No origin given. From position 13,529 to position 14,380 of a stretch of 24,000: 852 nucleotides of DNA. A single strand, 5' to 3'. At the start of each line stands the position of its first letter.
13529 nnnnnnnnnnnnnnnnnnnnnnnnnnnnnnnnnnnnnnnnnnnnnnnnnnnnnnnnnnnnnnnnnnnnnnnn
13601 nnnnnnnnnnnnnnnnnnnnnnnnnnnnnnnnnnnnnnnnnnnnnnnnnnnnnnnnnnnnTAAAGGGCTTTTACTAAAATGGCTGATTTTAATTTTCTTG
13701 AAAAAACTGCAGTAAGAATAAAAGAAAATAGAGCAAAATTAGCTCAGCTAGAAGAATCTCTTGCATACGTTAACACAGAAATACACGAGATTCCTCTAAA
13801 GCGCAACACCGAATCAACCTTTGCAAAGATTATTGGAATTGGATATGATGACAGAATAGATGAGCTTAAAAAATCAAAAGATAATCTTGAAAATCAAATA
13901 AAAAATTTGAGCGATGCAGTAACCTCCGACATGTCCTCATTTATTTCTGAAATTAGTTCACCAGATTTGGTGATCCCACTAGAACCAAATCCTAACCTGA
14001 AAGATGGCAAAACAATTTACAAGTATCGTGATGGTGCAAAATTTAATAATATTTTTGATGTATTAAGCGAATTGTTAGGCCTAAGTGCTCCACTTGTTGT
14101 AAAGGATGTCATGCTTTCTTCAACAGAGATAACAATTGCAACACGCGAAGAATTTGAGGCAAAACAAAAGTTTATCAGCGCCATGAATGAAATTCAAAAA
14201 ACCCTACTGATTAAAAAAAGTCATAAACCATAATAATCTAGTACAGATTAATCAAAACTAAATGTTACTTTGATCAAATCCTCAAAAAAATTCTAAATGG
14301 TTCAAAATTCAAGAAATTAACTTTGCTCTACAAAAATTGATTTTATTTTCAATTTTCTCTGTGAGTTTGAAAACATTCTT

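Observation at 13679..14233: Uncharacterised coiled-coil partner gene tightly coupled to the tubulin-like gene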

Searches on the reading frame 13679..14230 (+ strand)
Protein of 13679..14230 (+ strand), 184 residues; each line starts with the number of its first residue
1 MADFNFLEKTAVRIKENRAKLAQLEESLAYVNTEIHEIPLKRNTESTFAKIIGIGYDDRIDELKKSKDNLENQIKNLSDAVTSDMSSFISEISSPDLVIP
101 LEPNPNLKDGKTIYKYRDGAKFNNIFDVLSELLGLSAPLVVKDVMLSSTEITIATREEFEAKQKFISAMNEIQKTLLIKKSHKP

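Call 3: search_protein_families(library=pfam, proteins=[window:13679-14230:+], max_evalue=10)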
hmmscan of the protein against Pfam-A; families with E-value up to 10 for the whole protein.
window:13679-14230:+ (184 aa): 8 families
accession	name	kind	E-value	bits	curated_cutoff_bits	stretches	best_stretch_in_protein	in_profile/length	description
PF05190.23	MutS_IV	-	0.027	15.2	22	1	55-84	1-30/92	MutS family domain IV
PF10779.14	XhlA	-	0.047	14.3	34.7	1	56-79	16-39/67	Haemolysin XhlA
PF02996.22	Prefoldin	-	0.061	13.7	23.2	1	56-82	82-108/120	Prefoldin subunit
PF04977.20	DivIC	-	0.11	12.8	28.9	1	59-79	32-53/80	Septum formation initiator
PF14712.11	Snapin_Pallidin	-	0.19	12.6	29.6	1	57-81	19-43/89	Snapin/Pallidin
PF04380.18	BMFP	-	0.34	11.8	37.2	1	153-176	45-68/77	Membrane fusogenic activity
PF10224.14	DUF2205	-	1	9.9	26.7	1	58-86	37-65/75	Short coiled-coil protein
PF13600.11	DUF4140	-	2.7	8.9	27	1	35-82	49-89/98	N-terminal domain of unknown function (DUF4140)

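Call 4: search_protein_families(library=ncbifam, proteins=[window:13679-14230:+], max_evalue=10)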
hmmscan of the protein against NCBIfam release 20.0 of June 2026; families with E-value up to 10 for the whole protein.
window:13679-14230:+ (184 aa): 5 families
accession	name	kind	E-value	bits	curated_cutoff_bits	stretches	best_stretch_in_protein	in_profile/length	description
NF045487.1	ASRP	equivalog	0.00061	18.5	300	1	7-82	206-273/593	archaea-specific SMC-related protein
NF052504.1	sll1863_fam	domain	0.01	16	35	1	21-85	6-67/93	sll1863 family stress response protein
NF040877.1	SE1832_fam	equivalog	0.085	12.8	45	1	7-34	23-50/51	SE1832 family protein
TIGR02978.1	phageshock_pspC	equivalog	0.35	10.8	104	1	58-92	84-118/121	envelope stress response membrane protein PspC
NF045650.1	CD1247_Nterm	equivalog_domain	0.44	11.2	30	1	25-79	2-60/70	CD1247 N-terminal domain-containing protein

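Call 9: find_homologous_proteins(query=window:13679-14230:+, max_evalue=0.001)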
Query window:13679-14230:+ (184 aa): 313 proteins with E <= 0.001 among 487 candidates; the best 120 are listed.
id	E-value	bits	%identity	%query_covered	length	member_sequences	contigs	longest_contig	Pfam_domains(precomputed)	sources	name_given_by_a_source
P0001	4.5e-106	370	98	100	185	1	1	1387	-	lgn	-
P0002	1.6e-105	368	97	100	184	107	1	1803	-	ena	-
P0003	1.9e-99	348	97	95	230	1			-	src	-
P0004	4.5e-97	341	87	100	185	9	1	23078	-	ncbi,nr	ncbi:MAG TPA: hypothetical protein VD731_07985 [Nitrosopumilaceae archaeon]|nr:hypothetical protein 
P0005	2.7e-96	338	89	99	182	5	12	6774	-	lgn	-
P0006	5.3e-93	327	86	100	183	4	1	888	-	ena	-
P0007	9.8e-91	320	84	98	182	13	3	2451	-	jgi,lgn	jgi:hypothetical protein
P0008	5.1e-90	318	82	98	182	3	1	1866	-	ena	-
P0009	6.2e-90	317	81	99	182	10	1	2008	-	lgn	-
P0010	2.8e-89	315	82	98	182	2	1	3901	-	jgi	jgi:hypothetical protein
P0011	1.0e-88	314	82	98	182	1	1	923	-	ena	-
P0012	3.4e-87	309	81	99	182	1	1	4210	-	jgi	jgi:hypothetical protein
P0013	6.2e-84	298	79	98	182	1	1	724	-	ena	-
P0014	2.0e-80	287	74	98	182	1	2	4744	-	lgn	-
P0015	1.7e-73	264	69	98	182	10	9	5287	-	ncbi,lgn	-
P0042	2.7e-64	234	61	98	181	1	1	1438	PF28385.1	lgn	-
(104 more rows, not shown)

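Call 15: search_solved_structures(query=A1, max_evalue=10, show_alignments=2)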
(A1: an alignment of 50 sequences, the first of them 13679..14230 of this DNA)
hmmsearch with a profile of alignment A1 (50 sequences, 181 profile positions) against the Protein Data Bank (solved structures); distinct sequences matched with E-value up to 10: 5.
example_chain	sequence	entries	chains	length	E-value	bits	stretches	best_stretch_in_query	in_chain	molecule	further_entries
5qst_C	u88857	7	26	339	0.028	17.3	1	30-83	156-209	Cohesin subunit SA-1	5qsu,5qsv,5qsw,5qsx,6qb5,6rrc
7w1m_D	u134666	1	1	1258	0.38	13.6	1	30-83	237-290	Cohesin subunit SA-1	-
6wg3_D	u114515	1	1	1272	0.39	13.6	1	30-83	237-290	Cohesin subunit SA-1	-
2xny_M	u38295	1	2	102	0.5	13.2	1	27-84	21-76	M PROTEIN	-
8a3k_UNK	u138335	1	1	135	6.1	9.7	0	6-31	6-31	sc-apCC-4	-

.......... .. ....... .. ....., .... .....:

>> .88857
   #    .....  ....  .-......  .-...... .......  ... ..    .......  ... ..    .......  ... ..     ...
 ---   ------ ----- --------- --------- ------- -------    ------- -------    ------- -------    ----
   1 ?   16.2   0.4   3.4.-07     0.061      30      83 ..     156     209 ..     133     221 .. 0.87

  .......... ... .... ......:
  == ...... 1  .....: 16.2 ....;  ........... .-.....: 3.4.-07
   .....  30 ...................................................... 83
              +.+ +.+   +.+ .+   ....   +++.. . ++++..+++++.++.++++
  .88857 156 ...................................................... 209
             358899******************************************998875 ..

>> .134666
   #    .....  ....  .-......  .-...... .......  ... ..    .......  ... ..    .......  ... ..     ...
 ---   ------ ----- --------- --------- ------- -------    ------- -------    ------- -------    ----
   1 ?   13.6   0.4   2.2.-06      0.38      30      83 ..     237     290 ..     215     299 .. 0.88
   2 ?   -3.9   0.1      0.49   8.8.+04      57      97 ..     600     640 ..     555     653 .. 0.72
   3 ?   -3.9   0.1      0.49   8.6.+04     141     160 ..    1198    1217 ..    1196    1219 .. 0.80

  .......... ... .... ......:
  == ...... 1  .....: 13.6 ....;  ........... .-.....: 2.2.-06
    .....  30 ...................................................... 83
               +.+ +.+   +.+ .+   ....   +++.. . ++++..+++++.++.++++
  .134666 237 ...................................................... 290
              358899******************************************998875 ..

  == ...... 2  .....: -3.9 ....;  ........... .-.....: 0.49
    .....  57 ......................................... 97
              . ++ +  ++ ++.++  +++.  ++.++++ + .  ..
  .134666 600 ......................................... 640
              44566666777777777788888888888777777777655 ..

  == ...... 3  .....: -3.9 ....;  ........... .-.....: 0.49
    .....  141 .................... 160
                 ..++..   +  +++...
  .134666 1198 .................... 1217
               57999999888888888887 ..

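Call 20: search_protein_families(library=pfam, proteins=[P0042], max_evalue=0.1)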
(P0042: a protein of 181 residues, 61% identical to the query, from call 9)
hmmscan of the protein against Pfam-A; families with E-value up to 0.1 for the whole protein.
P0042 (181 aa): 3 families
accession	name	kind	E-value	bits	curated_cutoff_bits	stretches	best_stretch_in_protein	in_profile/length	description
PF10373.15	EST1_DNA_bind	-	0.0043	17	22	1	8-94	54-146/282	Est1 DNA/RNA binding domain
PF14712.11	Snapin_Pallidin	-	0.026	15.4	29.6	0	8-38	50-81/89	Snapin/Pallidin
PF11488.14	Lge1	-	0.061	13.9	25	0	13-44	10-41/71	Transcriptional regulatory protein LGE1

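Call 21: predict_structure(alignment_id=A1)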
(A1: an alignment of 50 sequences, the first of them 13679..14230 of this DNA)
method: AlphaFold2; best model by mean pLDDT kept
length: 184 residues; sequences in the alignment: 50
mean_pLDDT: 92.3   pTM: 0.79
mean pLDDT of the five models: 92.3, 90.0, 87.2, 87.2, 85.9
residues with pLDDT >= 90: 156; 70-90: 23; 50-70: 3; < 50: 2
segments of 3 or more residues with pLDDT < 50: none
pLDDT, mean of each block of 10 residues (from residue 1): 89 96 96 92 91 90 95 96 93 93 94 96 95 90 95 96 96 86 49
secondary structure, 60 per line:
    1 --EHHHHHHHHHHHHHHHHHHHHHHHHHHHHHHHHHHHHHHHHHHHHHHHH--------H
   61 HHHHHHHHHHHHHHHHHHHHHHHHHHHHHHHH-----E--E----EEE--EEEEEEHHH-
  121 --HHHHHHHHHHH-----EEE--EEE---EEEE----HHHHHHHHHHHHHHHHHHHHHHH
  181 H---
elements in order: H4-51 H60-92 E106-108 E111-116 H123-133 E139-141 E144-146 E150-153 H158-181

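Call 23: fold_search(model_id=the predicted structure, library=pdb)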
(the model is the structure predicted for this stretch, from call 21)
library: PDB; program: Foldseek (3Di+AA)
matches with E <= 10: 739; with E <= 0.001: 0
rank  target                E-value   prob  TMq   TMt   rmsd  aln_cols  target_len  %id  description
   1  5nik_D                1.3e-01  0.23  0.21  0.14  19.4       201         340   11  Structure of the MacAB-TolC ABC-type tripartite multidrug efflux pump (released 2017-05-24)
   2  5t5s                  2.1e-01  0.18  0.19  0.17  19.0       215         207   11  A fragment of a human tRNA synthetase (released 2016-11-30)
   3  6qhd_B                2.8e-01  0.57  0.19  0.08   8.1        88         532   10  Lysine acetylated and tyrosine phosphorylated STAT3 in a complex with DNA (released 2019-06-19)
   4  1wp1_B                2.8e-01  0.44  0.35  0.17  21.9       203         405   10  Crystal structure of the drug-discharge outer membrane protein, OprM (released 2004-11-02)
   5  9qgy_G                3.1e-01  0.18  0.22  0.15  19.7       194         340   12  Structure of the YbjP lipoprotein bound to the MacAB-TolC tripartite efflux pump (released 2026-03-25)
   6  6vbu_2                4.0e-01  0.57  0.25  0.09   6.3       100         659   12  Structure of the bovine BBSome complex (released 2020-01-29)
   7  2dq3_A                4.2e-01  0.15  0.19  0.09  17.9       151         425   11  Crystal structure of aq_298 (released 2007-06-05)
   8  3cwg_B                4.7e-01  0.98  0.37  0.14   4.4        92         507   11  Unphosphorylated mouse STAT3 core fragment (released 2008-07-01)
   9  1bg1_A                4.7e-01  0.87  0.34  0.13   4.4        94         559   12  TRANSCRIPTION FACTOR STAT3B/DNA COMPLEX (released 1999-01-13)
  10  6b87_A                4.7e-01  0.47  0.23  0.35   6.7        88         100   17  Crystal structure of transmembrane protein TMHC2_E (released 2018-03-14)
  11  7tva_A                4.7e-01  0.41  0.21  0.08   9.0        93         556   13  Stat5a Core in complex with AK2292 (released 2023-02-15)
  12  1wle_A                5.0e-01  0.75  0.38  0.16  18.6       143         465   12  Crystal Structure of mammalian mitochondrial seryl-tRNA synthetase complexed with seryl-adenylate (released 2005-09-06)
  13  7tzb_B                5.0e-01  0.15  0.21  0.10  17.9       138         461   11  Crystal structure of the human mitochondrial seryl-tRNA synthetase (mt SerRS) bound with a seryl-adenylate analogue (released 2022-09-14)
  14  3fpp_B                5.0e-01  0.13  0.22  0.17  20.5       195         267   12  Crystal structure of E.coli MacA (released 2009-04-28)
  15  2xhe_B                5.3e-01  0.23  0.32  0.27  22.4       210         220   12  Crystal structure of the Unc18-syntaxin 1 complex from Monosiga brevicollis (released 2011-06-29)
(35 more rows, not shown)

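Call 28: find_related_loci(query=A1, collection=metagenome_contigs, flank=6000)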
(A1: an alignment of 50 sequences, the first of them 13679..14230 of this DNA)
Query A1 (184 aa) in metagenome_contigs; peptide patterns used: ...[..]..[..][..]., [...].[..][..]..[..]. (x = any residue, [..] = any of these).
600 stretches matched a pattern (row limit reached: there are more); 21 encode a relative of the query (tblastn E <= 1e-3); 21 distinct loci.
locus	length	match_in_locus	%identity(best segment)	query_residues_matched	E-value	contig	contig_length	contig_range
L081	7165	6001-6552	99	1-184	2e-119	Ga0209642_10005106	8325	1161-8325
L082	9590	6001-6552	97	1-184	7e-118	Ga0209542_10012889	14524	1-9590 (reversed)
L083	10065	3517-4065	88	1-184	2e-104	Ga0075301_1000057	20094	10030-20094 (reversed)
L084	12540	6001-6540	61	1-180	1e-73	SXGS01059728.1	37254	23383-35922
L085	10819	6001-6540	60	1-180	2e-73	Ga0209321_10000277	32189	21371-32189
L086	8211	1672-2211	60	1-180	7e-72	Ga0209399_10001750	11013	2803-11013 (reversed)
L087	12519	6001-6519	61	1-173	2e-69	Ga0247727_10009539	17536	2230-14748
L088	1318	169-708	59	1-180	3e-73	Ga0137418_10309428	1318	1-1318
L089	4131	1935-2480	57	1-182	3e-68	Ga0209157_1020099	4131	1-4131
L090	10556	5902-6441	58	1-180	1e-67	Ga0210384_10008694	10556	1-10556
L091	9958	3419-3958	59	1-180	1e-67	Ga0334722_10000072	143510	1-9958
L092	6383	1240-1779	60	1-180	8e-67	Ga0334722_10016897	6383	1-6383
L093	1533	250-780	58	1-177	9e-70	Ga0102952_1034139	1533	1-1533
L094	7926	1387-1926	56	1-180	1e-65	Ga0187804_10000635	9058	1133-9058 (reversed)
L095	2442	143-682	61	1-180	3e-66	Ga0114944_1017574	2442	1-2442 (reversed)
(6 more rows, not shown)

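Call 30: search_protein_representatives(alignment_id=A1)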
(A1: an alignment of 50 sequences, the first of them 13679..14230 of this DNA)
Query: 50 sequences, 181 profile positions. Proteins with E-value up to 0.001 (for the whole library): 47; up to 1e-10: 23; up to 1e-30: 7. The best 47 are listed.
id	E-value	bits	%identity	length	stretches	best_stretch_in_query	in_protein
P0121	9.1e-77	273.1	-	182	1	1-181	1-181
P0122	2.6e-59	216.2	-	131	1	51-181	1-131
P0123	2.8e-43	164.0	-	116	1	1-116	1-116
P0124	2.1e-37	144.8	-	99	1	84-181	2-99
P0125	9.9e-37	142.6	-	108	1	1-107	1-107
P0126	1.1e-34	135.9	-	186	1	3-180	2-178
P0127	7.3e-32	126.8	-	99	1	1-90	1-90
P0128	7.0e-29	117.0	-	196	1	3-179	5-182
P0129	8.0e-29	116.9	-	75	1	108-181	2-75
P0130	3.1e-26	108.4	-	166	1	95-181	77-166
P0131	1.7e-25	106.0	-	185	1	3-179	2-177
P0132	1.8e-24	102.7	-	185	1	3-179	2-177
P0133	9.1e-23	97.1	-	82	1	97-180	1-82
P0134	1.6e-22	96.3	-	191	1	5-179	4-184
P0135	2.8e-22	95.5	-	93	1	1-85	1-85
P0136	4.0e-21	91.8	-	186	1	3-179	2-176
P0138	2.7e-19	85.8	-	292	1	7-173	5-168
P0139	4.4e-17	78.6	-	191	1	3-180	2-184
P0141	1.3e-15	73.8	-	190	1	3-179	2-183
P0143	4.3e-11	59.1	-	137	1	71-180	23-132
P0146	1.1e-09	54.4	-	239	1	2-140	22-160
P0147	6.2e-09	52.0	-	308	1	3-171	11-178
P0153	1.7e-07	47.3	-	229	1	3-167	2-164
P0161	3.0e-05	40.0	-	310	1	3-172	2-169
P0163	4.7e-05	39.4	-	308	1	7-172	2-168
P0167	2.4e-04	37.1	-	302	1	20-171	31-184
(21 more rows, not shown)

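Call 33: find_encoding_contigs(protein=P0134, flank=6000, max_places=4)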
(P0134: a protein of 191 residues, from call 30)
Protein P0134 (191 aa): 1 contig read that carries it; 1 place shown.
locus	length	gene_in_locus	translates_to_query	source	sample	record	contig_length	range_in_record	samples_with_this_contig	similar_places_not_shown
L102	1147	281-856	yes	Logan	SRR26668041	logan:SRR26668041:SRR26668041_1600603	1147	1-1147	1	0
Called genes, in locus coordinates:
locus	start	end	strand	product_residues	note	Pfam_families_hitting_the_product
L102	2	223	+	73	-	?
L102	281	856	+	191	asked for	-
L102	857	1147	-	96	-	?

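Call 34: find_encoding_contigs(protein=P0138, flank=6000, max_places=4)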
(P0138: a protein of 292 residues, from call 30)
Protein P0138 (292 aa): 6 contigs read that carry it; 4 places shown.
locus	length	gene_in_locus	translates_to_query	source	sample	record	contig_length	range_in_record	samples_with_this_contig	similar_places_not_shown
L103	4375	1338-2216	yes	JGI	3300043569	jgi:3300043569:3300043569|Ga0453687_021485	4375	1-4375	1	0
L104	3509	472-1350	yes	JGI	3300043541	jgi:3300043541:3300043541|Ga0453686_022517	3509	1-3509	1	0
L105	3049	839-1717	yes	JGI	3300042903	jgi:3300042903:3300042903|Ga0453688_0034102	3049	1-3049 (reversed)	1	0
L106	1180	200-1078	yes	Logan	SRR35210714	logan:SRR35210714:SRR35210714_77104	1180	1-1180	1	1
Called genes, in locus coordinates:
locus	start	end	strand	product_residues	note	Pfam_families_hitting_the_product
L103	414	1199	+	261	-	PF13495:Phage_int_SAM_4 (weak), PF00589:Phage_integrase, PF16795:Phage_integr_3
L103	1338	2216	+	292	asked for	-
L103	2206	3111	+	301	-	-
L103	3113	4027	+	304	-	-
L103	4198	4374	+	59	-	?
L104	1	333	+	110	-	?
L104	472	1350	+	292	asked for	-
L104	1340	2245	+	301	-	-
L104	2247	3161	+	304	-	-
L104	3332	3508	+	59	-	?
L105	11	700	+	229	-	PF00589:Phage_integrase, PF16795:Phage_integr_3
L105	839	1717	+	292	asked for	-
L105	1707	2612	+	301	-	-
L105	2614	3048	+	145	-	?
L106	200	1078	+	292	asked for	-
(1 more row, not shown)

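Call 37: find_encoding_contigs(protein=P0126, flank=6000, max_places=3)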
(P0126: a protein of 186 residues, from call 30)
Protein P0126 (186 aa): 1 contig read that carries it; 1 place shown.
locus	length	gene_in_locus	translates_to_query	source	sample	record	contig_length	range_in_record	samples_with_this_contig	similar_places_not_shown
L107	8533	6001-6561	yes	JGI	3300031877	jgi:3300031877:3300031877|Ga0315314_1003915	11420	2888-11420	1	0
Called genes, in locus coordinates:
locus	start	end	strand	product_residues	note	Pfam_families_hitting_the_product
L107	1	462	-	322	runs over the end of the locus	PF00155:Aminotran_1_2, PF01041:DegT_DnrJ_EryC1 (weak)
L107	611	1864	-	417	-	PF00815:Histidinol_dh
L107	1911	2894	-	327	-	PF01634:HisG, PF08029:HisG_C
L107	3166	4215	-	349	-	PF26233:NicX, PF02073:Peptidase_M29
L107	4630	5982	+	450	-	PF00091:Tubulin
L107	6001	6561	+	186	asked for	-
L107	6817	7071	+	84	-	PF04014:MazE_antitoxin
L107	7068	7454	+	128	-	PF01850:PIN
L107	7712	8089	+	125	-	-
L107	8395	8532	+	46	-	?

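Call 38: find_encoding_contigs(protein=P0141, flank=6000, max_places=3)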
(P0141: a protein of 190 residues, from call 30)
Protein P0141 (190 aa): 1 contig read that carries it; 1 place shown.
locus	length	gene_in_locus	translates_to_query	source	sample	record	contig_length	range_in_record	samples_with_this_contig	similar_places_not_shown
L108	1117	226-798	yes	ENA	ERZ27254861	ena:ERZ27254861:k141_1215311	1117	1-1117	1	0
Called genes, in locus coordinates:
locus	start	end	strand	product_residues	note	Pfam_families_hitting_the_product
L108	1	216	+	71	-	?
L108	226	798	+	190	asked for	-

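Call 39: find_encoding_contigs(protein=P0143, flank=6000, max_places=3)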
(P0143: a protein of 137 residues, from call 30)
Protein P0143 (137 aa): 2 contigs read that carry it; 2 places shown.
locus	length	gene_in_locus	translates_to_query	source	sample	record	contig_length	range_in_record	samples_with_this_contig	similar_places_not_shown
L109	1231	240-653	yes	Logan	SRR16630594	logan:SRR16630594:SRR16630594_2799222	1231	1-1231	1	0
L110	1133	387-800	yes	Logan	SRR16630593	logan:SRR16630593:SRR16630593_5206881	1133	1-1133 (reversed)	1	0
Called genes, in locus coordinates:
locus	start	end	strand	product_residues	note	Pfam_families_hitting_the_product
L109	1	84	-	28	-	?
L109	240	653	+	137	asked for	-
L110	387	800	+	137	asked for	-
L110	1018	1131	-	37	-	?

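Call 40: find_encoding_contigs(protein=P0146, flank=6000, max_places=3)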
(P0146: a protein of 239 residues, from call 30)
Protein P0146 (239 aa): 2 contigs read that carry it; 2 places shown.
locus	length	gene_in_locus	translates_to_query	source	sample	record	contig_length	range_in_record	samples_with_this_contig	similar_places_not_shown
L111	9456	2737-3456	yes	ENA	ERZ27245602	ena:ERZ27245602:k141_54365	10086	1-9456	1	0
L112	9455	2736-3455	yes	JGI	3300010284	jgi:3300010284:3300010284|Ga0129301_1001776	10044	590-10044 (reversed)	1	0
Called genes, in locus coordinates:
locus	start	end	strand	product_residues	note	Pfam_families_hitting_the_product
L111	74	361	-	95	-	-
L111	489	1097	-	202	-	-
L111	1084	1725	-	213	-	-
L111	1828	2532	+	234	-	-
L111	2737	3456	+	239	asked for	-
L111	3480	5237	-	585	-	-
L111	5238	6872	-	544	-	-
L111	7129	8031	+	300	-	PF02163:Peptidase_M50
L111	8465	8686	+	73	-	-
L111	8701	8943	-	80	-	PF13248:Zn_ribbon_3 (faint)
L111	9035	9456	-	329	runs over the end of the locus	PF00152:tRNA-synt_2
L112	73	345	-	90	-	-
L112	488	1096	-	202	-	-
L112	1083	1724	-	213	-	-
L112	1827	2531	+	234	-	-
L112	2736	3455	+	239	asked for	-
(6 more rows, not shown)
